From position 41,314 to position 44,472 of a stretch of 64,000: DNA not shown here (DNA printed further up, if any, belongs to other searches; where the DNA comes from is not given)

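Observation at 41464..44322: Sortase-anchored cupredoxin fused to a double NHL beta-propeller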

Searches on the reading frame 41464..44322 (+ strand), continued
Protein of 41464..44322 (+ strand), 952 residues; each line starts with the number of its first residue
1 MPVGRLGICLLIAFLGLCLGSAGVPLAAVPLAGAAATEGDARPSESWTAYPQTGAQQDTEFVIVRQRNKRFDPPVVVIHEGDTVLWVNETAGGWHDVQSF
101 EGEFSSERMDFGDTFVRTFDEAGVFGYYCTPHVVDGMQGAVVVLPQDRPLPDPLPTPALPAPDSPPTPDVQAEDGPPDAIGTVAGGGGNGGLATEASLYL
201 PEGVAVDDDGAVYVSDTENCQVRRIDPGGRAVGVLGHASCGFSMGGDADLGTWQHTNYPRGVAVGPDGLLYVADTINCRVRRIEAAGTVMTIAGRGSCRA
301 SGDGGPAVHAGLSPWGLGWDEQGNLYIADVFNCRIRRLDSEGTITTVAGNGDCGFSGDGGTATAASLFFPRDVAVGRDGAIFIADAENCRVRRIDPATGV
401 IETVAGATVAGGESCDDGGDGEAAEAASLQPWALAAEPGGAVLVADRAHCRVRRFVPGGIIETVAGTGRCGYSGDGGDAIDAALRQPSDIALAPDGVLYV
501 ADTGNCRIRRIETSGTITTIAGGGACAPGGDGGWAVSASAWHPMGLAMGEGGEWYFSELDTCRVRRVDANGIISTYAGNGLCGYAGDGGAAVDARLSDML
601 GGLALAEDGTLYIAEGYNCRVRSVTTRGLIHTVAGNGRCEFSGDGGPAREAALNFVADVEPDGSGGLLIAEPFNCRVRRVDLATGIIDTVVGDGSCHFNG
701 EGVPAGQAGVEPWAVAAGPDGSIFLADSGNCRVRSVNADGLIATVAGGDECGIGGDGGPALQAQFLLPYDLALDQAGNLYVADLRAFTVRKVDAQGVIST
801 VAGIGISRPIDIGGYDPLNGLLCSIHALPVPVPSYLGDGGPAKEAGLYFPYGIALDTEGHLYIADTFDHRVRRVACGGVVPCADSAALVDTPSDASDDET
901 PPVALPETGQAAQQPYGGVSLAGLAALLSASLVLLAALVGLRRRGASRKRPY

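Call 39: predict_structure(alignment_id=A1)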
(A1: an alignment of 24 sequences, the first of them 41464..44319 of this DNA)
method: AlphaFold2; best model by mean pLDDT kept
length: 952 residues; sequences in the alignment: 24
mean_pLDDT: 78.0   pTM: 0.72
mean pLDDT of the five models: 78.0, 77.2, 75.3, 74.6, 74.3
residues with pLDDT >= 90: 419; 70-90: 289; 50-70: 90; < 50: 154
segments of 3 or more residues with pLDDT < 50: 1-5, 18-59, 133-135, 155-171, 241-253, 410-412, 809-834, 886-921, 946-952
pLDDT, mean of each block of 10 residues (from residue 1): 54 58 36 26 26 39 80 87 89 77 88 91 87 64 87 53 39 68 73 77 91 86 82 68 38 63 92 88 77 88 94 94 95 96 96 87 94 94 93 94 80 60 85 93 92 94 91 88 92 94 91 94 67 66 88 87 86 86 88 89 93 94 96 92 94 95 93 96 96 92 94 93 94 93 93 89 93 90 90 91 68 36 34 51 82 90 85 80 49 28 24 28 60 76 50 38
secondary structure, 60 per line:
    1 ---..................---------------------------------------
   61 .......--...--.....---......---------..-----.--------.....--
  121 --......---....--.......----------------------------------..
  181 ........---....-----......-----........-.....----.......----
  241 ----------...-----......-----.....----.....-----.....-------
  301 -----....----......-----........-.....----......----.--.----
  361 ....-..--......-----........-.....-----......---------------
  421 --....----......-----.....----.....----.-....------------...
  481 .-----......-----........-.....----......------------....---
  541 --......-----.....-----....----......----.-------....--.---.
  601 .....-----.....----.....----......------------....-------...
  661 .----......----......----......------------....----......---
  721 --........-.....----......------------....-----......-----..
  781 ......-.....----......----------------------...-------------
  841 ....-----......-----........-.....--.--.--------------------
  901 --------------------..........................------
elements in order (helices of 4 or more, strands of 3 or more residues): H4-21 E61-67 E70-72 E75-79 E83-88 E114-118 E123-128 H132-135 E138-144 E179-185 E201-206 E212-216 E221-225 E230-236 E259-264 E270-274 E279-283 E289-293 E314-319 E325-329 E334-338 E343-348 E370-375 E381-385 E390-394 E400-405 E431-436 E442-446 E451-455 E462-465 E487-492 E498-502 E507-511 E516-521 E543-548 E554-558 E564-567 E572-577 E600-605 E611-615 E620-624 E629-634 E658-661 E666-671 E676-681 E686-691 E712-717 E723-727 E732-736 E741-746 E768-773 E779-783 E788-792 E797-802 E850-855 E861-865 E870-874 H921-946

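Call 41: search_protein_families(library=ncbifam, proteins=[L003:20526-21785:+, L006:9064-10224:+, L003:13197-16187:+, L006:10678-14139:+], max_evalue=0.01)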
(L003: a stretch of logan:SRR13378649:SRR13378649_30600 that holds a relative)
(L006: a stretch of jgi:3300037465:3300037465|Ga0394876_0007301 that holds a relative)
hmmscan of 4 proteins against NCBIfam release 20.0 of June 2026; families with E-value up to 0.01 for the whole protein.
L003:20526-21785:+ (419 aa): 80 families (the best 25 are shown)
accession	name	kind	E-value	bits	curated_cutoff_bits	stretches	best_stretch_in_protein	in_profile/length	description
TIGR04546.1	rSAM_ahbC_deAc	equivalog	3.3e-172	572.6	650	1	3-391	2-390/390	12,18-didecarboxysiroheme deacetylase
TIGR04054.1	rSAM_NirJ1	equivalog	1e-153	511.6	650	1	2-391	1-387/387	putative heme d1 biosynthesis radical SAM protein NirJ1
TIGR04051.1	rSAM_NirJ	equivalog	1.9e-127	425.1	515.45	1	39-392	1-354/354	heme d1 biosynthesis radical SAM protein NirJ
TIGR04347.1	pseudo_SAM_Halo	equivalog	4.6e-125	417.9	525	1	2-391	1-390/390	TIGR04347 family pseudo-SAM/SPASM protein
TIGR04545.1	rSAM_ahbD_hemeb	equivalog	2.7e-62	211.2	500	1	42-385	2-336/339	heme b synthase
TIGR04055.1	rSAM_NirJ2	equivalog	7.3e-60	203.2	500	2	41-229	1-189/326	putative heme d1 biosynthesis radical SAM protein NirJ2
TIGR04053.2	TIGR04053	equivalog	3.5e-59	200.9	395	1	37-385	4-363/366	TIGR04053 family radical SAM/SPASM domain-containing protein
TIGR03962.1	mycofact_rSAM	equivalog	2.1e-41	142.3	265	1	41-389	13-336/339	mycofactocin radical SAM maturase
TIGR04103.1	rSAM_nif11_3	equivalog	1.1e-36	126.3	725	1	42-384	7-342/412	nif11-class peptide radical SAM maturase 3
NF045574.1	sacti_mat_StsB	exception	1.2e-34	120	625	1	39-220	95-275/466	StsB family radical SAM/SPASM domain sactipeptide maturase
TIGR04133.1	rSAM_w_lipo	hypoth_equivalog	1.8e-32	112.7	425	1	41-365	25-330/350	TIGR04133 family radical SAM/SPASM protein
TIGR03913.1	rad_SAM_trio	equivalog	3.6e-32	111.4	591.75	1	41-366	19-335/477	GDL motif peptide-associated radical SAM/SPASM maturase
TIGR02109.1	PQQ_syn_pqqE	equivalog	1.4e-30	106.5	381.35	2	42-226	9-194/358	pyrroloquinoline quinone biosynthesis protein PqqE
TIGR04303.1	GeoRSP_rSAM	equivalog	1.5e-30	106.9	400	1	42-234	7-198/325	GeoRSP system radical SAM/SPASM protein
TIGR04250.1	SCM_rSAM_ScmE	equivalog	3.7e-29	101.7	400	1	44-384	7-345/358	SynChlorMet cassette radical SAM/SPASM protein ScmE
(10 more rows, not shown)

L006:9064-10224:+ (386 aa): 51 families (the best 25 are shown)
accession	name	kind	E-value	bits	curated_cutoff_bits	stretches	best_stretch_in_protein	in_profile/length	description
TIGR04053.2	TIGR04053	equivalog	4.3e-136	453.9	395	1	21-376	2-366/366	TIGR04053 family radical SAM/SPASM domain-containing protein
TIGR04545.1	rSAM_ahbD_hemeb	equivalog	5.3e-108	361.4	500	1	29-376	2-339/339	heme b synthase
TIGR04055.1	rSAM_NirJ2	equivalog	6.2e-68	229.7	500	1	29-375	2-325/326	putative heme d1 biosynthesis radical SAM protein NirJ2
TIGR04546.1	rSAM_ahbC_deAc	equivalog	9.7e-48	162.9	650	2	28-210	40-220/390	12,18-didecarboxysiroheme deacetylase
TIGR04054.1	rSAM_NirJ1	equivalog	2.5e-47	161.3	650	2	28-210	37-217/387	putative heme d1 biosynthesis radical SAM protein NirJ1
TIGR04051.1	rSAM_NirJ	equivalog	4e-47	160.9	515.45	2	29-210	4-183/354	heme d1 biosynthesis radical SAM protein NirJ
TIGR04347.1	pseudo_SAM_Halo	equivalog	2.7e-44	152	525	2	29-208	40-217/390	TIGR04347 family pseudo-SAM/SPASM protein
TIGR03962.1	mycofact_rSAM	equivalog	4e-41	141.3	265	2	25-211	10-193/339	mycofactocin radical SAM maturase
TIGR04303.1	GeoRSP_rSAM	equivalog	7.2e-37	127.7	400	2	25-197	3-171/325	GeoRSP system radical SAM/SPASM protein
NF045574.1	sacti_mat_StsB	exception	8.3e-34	117.2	625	2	29-194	98-260/466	StsB family radical SAM/SPASM domain sactipeptide maturase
TIGR02109.1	PQQ_syn_pqqE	equivalog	3.5e-32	111.7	381.35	2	25-195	5-174/358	pyrroloquinoline quinone biosynthesis protein PqqE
NF050035.1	rSAM_WgK_link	exception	1.4e-31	109.8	650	2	22-231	4-210/367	radical SAM/SPASM peptide maturase WgkB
TIGR03913.1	rad_SAM_trio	equivalog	1.6e-30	105.9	591.75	2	25-213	17-202/477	GDL motif peptide-associated radical SAM/SPASM maturase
TIGR04133.1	rSAM_w_lipo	hypoth_equivalog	3e-30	105.3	425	1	28-215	25-214/350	TIGR04133 family radical SAM/SPASM protein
TIGR04103.1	rSAM_nif11_3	equivalog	8.7e-29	100.3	725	1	30-214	8-189/412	nif11-class peptide radical SAM maturase 3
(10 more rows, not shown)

L003:13197-16187:+ (997 aa): 26 families (the best 25 are shown)
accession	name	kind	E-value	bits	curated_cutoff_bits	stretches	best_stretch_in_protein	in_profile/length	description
TIGR03479.1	DMSO_red_II_alp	subfamily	0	1015.2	984.75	1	27-991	1-913/913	molybdopterin-dependent oxidoreductase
NF042978.1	EthbenzDh_ebdA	equivalog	8.6e-260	864.5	2000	1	24-993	18-977/977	ethylbenzene dehydrogenase subunit alpha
TIGR01580.1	narG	equivalog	2.6e-82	277.1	1084.15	4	155-370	151-380/1235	nitrate reductase subunit alpha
TIGR02166.1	dmsA_ynfE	subfamily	1.3e-72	245.1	777.7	4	78-329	41-295/794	DMSO/selenate family reductase complex A subunit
TIGR01591.1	Fdh-alpha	equivalog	6.9e-57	193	666.25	4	128-333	36-238/672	formate dehydrogenase subunit alpha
NF011566.1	PRK14990.1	exception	6.8e-54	183.1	1600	4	20-329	9-315/814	dimethylsulfoxide reductase subunit A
NF041885.1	selenate_YnfE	exception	1.7e-49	168.4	1675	3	25-329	3-302/805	selenate/tellurate reductase subunit YnfE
NF041884.1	selenate_YnfF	exception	3.2e-46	157.6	1650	3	26-329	2-295/798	selenate/tellurate reductase subunit YnfF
NF012032.0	PRK15488.1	equivalog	3.9e-40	137.6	694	4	125-193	78-146/759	thiosulfate reductase PhsA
TIGR00509.1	bisC_fam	subfamily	1.8e-35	122.4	1017.55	4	620-715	418-512/772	molybdopterin guanine dinucleotide-containing S/N-oxide reductase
NF047855.1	AssmNtatRedNasC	equivalog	1.6e-30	106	1100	2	117-334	49-264/708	assimilatory nitrate reductase catalytic subunit NasC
NF011682.0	PRK15102.1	equivalog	8.2e-29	100.3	909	3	420-515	331-424/829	trimethylamine-N-oxide reductase TorA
TIGR02164.1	torA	equivalog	4.8e-26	91.1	1465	3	420-513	327-418/824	trimethylamine-N-oxide reductase TorA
TIGR01706.1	NAPA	equivalog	6e-23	81.1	930.55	1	129-496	81-414/830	periplasmic nitrate reductase subunit alpha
NF010055.0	PRK13532.1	equivalog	1.1e-22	80.1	904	1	129-489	81-408/830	nitrate reductase catalytic subunit NapA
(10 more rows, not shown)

L006:10678-14139:+ (1154 aa): 23 families
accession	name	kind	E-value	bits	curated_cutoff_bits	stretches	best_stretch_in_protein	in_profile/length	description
TIGR03479.1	DMSO_red_II_alp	subfamily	1.2e-98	331.4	984.75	2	257-850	188-775/913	molybdopterin-dependent oxidoreductase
NF042978.1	EthbenzDh_ebdA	equivalog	1.5e-45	155.4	2000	3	302-567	255-491/977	ethylbenzene dehydrogenase subunit alpha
TIGR02166.1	dmsA_ynfE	subfamily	1.7e-42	145.4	777.7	4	263-375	182-297/794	DMSO/selenate family reductase complex A subunit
TIGR01580.1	narG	equivalog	1.1e-41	142.5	1084.15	3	257-385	209-342/1235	nitrate reductase subunit alpha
TIGR01591.1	Fdh-alpha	equivalog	4.8e-29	101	666.25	3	481-561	244-324/672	formate dehydrogenase subunit alpha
NF011566.1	PRK14990.1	exception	4.2e-24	84.6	1600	3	634-743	467-578/814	dimethylsulfoxide reductase subunit A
NF012032.0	PRK15488.1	equivalog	1.4e-21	76.2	694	2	289-377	192-281/759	thiosulfate reductase PhsA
TIGR00509.1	bisC_fam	subfamily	4.2e-21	74.9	1017.55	3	494-744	284-512/772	molybdopterin guanine dinucleotide-containing S/N-oxide reductase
NF041885.1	selenate_YnfE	exception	2.2e-19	68.8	1675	1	276-376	202-305/805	selenate/tellurate reductase subunit YnfE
NF041884.1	selenate_YnfF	exception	5.7e-17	60.9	1650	1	278-375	197-297/798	selenate/tellurate reductase subunit YnfF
TIGR01553.1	formate-DH-alph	equivalog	7.7e-15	53.7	814.2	2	286-386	214-313/1009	formate dehydrogenase-N subunit alpha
NF011682.0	PRK15102.1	equivalog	9.7e-15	53.7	909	2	493-744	336-570/829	trimethylamine-N-oxide reductase TorA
NF041513.1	formate_DH_Act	exception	5e-14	51.1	1400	1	284-560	203-474/1067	formate dehydrogenase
TIGR02164.1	torA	equivalog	1.1e-12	47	1465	2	492-744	331-566/824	trimethylamine-N-oxide reductase TorA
NF047855.1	AssmNtatRedNasC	equivalog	2.2e-11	42.8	1100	1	288-377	175-263/708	assimilatory nitrate reductase catalytic subunit NasC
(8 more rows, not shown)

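Call 43: fold_search(model_id=the predicted structure, library=pdb)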
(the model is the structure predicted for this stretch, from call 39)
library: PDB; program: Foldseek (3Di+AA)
matches with E <= 10: 1459; with E <= 0.001: 951
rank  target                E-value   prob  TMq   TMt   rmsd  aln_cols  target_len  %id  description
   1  9ifo_A                1.6e-36  1.00  0.32  0.22  23.6       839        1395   24  Structure of Teneurin-Like Protein (TLP) (released 2026-03-11)
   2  9g2f_A                6.3e-27  1.00  0.28  0.16  24.9       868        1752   17  Mouse Teneurin2 dimer variant A1B1 (released 2026-01-21)
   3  9g42_A                2.0e-26  1.00  0.28  0.16  24.9       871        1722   17  Mouse Teneurin2 dimer variant A0B0 (released 2026-01-21)
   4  6ske_A                2.9e-26  1.00  0.28  0.16  25.1       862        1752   17  Teneurin 2 in complex with Latrophilin 2 Lec domain (released 2020-02-12)
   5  6fb3_A                4.1e-26  1.00  0.28  0.15  24.8       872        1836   17  Teneurin 2 Partial Extracellular Domain (released 2018-03-28)
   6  6vhh_A                2.1e-25  1.00  0.27  0.15  25.4       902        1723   17  Human Teneurin-2 and human Latrophilin-3 binary complex (released 2020-06-03)
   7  8r54_A                6.2e-24  1.00  0.28  0.14  24.7       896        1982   16  Mouse teneurin-3 non-compact subunit - A0B0 isoform (released 2024-05-08)
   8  8r50_A                1.0e-23  1.00  0.26  0.14  24.6       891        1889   16  Mouse teneurin-3 compact dimer - A1B1 isoform (released 2024-05-08)
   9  7bam_A                1.6e-23  1.00  0.28  0.15  25.3       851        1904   18  human Teneurin4 WT C2 (released 2021-12-01)
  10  8fia_A                2.2e-23  1.00  0.29  0.16  24.3       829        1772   16  The structure of fly Teneurin self assembly (released 2023-05-03)
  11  7ban_A                2.8e-23  1.00  0.28  0.14  24.7       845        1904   17  human Teneurin4 Mut C2 (released 2022-01-12)
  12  8r51_A                6.6e-23  1.00  0.26  0.14  24.3       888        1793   15  Mouse teneurin-3 non-compact subunit - A1B1 isoform (released 2024-05-08)
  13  7djl_C                6.2e-22  1.00  0.31  0.61  14.2       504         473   20  Structure of four truncated and mutated forms of quenching protein (released 2022-06-08)
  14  7djl_A                6.5e-21  1.00  0.31  0.61  14.9       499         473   22  Structure of four truncated and mutated forms of quenching protein (released 2022-06-08)
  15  8s9p_B                8.5e-21  1.00  0.18  0.19  27.6       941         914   14  1:1:1 agrin/LRP4/MuSK complex (released 2023-05-17)
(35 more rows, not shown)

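Call 49: list_cluster_members(proteins=[P0001, P0005, P0122])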
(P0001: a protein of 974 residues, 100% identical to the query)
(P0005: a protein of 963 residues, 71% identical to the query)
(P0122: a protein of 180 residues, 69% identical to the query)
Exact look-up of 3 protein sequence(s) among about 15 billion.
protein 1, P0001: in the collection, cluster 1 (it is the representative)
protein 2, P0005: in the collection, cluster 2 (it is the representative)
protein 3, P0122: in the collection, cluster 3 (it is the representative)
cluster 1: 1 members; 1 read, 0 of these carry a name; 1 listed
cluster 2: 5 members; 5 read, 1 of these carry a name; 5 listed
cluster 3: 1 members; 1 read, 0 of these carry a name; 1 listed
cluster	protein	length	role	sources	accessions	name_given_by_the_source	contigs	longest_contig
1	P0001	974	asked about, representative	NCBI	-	-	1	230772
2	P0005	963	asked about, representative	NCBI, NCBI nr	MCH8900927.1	MAG: hypothetical protein IIC88_01350 [Chloroflexi bacterium] | hypothetical protein [Chloroflexota bacterium]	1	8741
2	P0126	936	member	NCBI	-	-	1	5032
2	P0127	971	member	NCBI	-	-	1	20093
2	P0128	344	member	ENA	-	-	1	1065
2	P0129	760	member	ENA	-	-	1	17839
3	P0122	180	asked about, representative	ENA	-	-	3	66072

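Call 65: find_encoding_contigs(protein=P0025, flank=10000, max_places=1)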
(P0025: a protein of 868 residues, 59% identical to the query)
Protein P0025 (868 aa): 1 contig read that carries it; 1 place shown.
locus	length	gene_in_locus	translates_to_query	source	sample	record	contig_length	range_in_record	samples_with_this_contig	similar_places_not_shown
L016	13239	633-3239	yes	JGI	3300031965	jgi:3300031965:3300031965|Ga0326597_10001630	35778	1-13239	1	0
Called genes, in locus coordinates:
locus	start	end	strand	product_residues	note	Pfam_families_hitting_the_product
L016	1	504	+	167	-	?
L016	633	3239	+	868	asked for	PF00127:Copper-bind (weak), PF13449:Phytase-like (faint), PF01436:NHL (faint), PF08450:SGL (faint), PF07995:GSDH (faint), PF24684:Vgb_lyase (faint), PF06739:SBBP (faint), PF25021:TEN_NHL (weak)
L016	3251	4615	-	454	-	PF01040:UbiA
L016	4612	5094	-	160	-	PF01243:PNPOx_N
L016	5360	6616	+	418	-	PF13353:Fer4_12 (faint), PF04055:Radical_SAM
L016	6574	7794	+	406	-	PF04055:Radical_SAM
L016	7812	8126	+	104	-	PF02627:CMD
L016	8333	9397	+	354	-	PF00149:Metallophos, PF12850:Metallophos_2 (weak)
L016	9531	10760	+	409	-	PF02771:Acyl-CoA_dh_N, PF02770:Acyl-CoA_dh_M, PF00441:Acyl-CoA_dh_1, PF08028:Acyl-CoA_dh_2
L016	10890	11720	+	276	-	PF00881:Nitroreductase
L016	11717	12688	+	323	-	PF01144:CoA_trans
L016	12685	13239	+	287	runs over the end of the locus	PF01144:CoA_trans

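Call 66: find_encoding_contigs(protein=P0015, flank=10000, max_places=1)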
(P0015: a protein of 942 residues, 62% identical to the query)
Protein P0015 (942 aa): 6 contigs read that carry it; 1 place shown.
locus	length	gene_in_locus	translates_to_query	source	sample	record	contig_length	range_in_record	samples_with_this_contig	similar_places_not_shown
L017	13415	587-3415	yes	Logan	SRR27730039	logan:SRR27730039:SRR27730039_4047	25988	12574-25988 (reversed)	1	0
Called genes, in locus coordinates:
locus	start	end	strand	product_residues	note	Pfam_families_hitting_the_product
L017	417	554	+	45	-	-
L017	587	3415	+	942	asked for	PF00127:Copper-bind (weak), PF13449:Phytase-like (faint), PF01436:NHL (weak), PF08450:SGL (faint), PF20067:SSL_N (faint), PF23500:DUF7133 (faint), PF24684:Vgb_lyase (faint), PF25021:TEN_NHL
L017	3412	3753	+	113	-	-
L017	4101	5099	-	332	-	PF00795:CN_hydrolase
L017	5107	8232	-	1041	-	PF00083:Sugar_tr, PF06609:TRI12, PF07690:MFS_1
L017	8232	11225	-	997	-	PF00384:Molybdopterin, PF01568:Molydop_binding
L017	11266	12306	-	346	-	PF12838:Fer4_7 (faint), PF12797:Fer4_2 (faint), PF12837:Fer4_6 (faint), PF13237:Fer4_10 (weak), PF13247:Fer4_11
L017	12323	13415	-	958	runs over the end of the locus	PF00384:Molybdopterin, PF01568:Molydop_binding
